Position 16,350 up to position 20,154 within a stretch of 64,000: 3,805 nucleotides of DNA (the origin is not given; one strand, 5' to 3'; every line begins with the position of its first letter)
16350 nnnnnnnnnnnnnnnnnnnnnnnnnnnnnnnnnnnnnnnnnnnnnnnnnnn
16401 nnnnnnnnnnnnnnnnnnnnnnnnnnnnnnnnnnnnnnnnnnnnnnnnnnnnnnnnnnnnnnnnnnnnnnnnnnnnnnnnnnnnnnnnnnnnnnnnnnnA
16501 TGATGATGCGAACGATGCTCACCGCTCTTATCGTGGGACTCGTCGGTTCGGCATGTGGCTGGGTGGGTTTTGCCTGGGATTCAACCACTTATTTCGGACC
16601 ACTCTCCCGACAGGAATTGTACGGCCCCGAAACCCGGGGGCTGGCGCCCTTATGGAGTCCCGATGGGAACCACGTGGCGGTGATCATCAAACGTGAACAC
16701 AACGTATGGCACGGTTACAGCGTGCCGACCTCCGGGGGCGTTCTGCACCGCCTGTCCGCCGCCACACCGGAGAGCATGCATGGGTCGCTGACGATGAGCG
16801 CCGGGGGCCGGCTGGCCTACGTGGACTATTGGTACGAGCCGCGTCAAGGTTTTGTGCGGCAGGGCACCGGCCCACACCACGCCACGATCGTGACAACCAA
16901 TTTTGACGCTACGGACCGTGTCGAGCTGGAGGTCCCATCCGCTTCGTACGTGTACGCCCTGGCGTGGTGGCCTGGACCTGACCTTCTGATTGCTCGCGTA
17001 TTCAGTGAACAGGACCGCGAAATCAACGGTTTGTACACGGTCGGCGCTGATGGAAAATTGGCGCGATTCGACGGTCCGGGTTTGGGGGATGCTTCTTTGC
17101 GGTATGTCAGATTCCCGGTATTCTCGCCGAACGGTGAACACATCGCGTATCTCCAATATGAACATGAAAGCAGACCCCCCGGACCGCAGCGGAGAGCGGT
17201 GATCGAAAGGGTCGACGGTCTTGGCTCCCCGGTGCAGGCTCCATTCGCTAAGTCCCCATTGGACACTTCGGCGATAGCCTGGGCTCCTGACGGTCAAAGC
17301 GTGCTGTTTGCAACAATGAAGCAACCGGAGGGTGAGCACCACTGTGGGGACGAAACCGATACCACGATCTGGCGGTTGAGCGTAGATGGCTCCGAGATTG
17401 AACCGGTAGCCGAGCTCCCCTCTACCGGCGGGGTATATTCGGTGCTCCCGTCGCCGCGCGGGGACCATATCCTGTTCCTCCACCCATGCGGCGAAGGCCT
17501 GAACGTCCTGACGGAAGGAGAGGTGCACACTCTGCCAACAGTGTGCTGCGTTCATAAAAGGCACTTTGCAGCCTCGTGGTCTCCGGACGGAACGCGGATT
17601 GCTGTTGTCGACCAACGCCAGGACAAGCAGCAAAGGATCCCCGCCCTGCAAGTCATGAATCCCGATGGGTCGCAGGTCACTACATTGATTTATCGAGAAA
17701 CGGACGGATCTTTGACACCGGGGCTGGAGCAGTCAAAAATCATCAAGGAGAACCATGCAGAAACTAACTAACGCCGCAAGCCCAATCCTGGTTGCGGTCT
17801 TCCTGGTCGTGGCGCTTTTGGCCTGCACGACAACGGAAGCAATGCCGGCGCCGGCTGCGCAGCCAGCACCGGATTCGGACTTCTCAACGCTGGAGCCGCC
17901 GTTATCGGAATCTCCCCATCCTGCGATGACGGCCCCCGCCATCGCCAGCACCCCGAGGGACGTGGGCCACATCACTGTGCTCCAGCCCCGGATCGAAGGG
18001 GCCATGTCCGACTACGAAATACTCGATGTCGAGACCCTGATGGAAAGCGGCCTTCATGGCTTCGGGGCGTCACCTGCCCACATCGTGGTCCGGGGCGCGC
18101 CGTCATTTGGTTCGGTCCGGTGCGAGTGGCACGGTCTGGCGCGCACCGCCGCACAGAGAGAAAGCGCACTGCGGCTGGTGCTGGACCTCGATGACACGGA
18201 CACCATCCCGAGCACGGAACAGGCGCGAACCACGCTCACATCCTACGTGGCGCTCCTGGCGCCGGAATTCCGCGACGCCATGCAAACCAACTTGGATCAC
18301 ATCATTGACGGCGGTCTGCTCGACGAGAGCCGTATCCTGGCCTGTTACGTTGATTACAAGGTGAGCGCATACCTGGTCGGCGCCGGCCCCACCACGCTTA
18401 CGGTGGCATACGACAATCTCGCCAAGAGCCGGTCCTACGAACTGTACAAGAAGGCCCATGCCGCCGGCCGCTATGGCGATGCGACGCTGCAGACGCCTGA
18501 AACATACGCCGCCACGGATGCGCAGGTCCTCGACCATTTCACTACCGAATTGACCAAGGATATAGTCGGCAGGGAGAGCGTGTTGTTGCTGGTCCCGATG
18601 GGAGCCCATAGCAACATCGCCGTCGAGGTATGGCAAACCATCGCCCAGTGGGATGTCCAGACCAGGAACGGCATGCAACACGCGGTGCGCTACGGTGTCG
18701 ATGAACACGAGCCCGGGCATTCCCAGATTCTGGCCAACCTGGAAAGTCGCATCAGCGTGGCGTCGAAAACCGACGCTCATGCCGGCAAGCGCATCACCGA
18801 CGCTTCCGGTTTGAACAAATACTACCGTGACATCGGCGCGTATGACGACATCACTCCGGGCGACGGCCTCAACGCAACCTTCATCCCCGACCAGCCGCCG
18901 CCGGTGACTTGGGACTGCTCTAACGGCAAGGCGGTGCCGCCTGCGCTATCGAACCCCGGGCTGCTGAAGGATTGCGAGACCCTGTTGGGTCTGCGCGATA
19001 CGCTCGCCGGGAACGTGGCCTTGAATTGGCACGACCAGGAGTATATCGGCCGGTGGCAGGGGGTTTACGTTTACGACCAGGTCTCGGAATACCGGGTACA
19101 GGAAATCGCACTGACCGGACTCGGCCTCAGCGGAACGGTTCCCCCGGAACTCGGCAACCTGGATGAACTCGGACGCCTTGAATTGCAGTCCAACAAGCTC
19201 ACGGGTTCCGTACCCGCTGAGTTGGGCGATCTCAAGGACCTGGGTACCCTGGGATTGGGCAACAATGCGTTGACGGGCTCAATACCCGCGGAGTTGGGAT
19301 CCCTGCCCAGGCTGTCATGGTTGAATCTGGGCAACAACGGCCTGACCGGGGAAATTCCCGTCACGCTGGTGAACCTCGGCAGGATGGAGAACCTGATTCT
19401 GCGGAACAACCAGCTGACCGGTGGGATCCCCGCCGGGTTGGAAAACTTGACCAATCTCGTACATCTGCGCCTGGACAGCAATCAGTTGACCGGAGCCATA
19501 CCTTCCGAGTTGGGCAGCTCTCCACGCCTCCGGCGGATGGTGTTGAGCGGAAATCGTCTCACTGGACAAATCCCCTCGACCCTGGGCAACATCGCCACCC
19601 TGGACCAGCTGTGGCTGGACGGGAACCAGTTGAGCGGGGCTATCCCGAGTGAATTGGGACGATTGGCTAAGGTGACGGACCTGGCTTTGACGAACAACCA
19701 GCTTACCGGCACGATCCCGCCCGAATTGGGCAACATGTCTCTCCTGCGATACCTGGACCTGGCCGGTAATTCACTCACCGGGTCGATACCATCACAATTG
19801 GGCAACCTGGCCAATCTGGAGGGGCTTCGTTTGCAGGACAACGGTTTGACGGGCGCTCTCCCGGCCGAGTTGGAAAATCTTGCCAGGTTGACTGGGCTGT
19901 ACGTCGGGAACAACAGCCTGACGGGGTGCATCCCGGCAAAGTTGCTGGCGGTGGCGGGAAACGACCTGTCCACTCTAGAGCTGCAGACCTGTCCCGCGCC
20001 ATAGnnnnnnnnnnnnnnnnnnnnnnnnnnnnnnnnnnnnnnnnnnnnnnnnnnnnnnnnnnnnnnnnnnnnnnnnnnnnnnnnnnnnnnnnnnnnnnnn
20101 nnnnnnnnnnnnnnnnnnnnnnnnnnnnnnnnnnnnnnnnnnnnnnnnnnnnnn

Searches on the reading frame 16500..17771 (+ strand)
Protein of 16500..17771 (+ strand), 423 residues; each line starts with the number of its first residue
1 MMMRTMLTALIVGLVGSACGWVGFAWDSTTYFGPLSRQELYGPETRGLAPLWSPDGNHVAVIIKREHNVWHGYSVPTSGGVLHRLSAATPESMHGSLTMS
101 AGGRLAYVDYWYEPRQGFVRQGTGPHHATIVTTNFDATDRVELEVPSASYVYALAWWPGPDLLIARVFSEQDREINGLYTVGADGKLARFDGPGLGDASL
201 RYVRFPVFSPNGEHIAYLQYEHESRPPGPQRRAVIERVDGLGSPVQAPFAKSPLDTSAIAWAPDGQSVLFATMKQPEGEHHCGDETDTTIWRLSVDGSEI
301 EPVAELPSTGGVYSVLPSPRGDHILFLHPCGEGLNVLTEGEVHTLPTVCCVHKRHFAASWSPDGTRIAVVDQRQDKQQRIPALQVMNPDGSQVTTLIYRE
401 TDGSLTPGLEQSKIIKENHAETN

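Call 59: search_protein_families(library=pfam, proteins=[window:16500-17771:+], max_evalue=0.001)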
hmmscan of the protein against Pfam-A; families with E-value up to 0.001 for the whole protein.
window:16500-17771:+ (423 aa): 4 families
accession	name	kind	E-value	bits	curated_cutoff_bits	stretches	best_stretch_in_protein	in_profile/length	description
PF07676.18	PD40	-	1.9e-11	44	20.9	0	356-374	12-30/38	WD40-like Beta Propeller Repeat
PF00400.38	WD40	-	0.00013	22.8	27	0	343-369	10-28/39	WD domain, G-beta repeat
PF00930.27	DPPIV_N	-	0.00018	20.8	22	0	354-390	102-138/354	Dipeptidyl peptidase IV (DPP IV) N-terminal region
PF24797.1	Beta-prop_WDR35_TULP_N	-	0.00025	20.7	80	1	257-396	160-299/332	WDR35/TULP4 N-terminal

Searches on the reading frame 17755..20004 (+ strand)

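Call 59: search_protein_families(library=pfam, proteins=[window:17755-20004:+], max_evalue=0.001)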
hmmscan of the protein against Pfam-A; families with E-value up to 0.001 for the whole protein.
window:17755-20004:+ (749 aa): 6 families
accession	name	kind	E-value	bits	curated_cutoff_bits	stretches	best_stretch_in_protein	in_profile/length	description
PF00560.39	LRR_1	-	7.1e-32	103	20.6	0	664-685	2-23/23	Leucine Rich Repeat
PF12799.13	LRR_4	-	1.2e-22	79.9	27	1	544-579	3-37/44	Leucine Rich repeats (2 copies)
PF13855.12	LRR_8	-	2.8e-22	78.7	27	6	472-530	3-61/61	Leucine rich repeat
PF23598.1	LRR_14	-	7.3e-19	68.2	40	2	475-621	27-174/353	Leucine-rich repeat region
PF23211.1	LRR_LRWD1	-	3.9e-05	23.9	28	0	631-697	35-97/190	Leucine-rich repeat and WD repeat-containing protein 1, LRR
PF24141.1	LRR_ComC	-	0.00018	21.7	27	0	520-610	193-276/288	EGF-like domain-containing protein ComC LRR domain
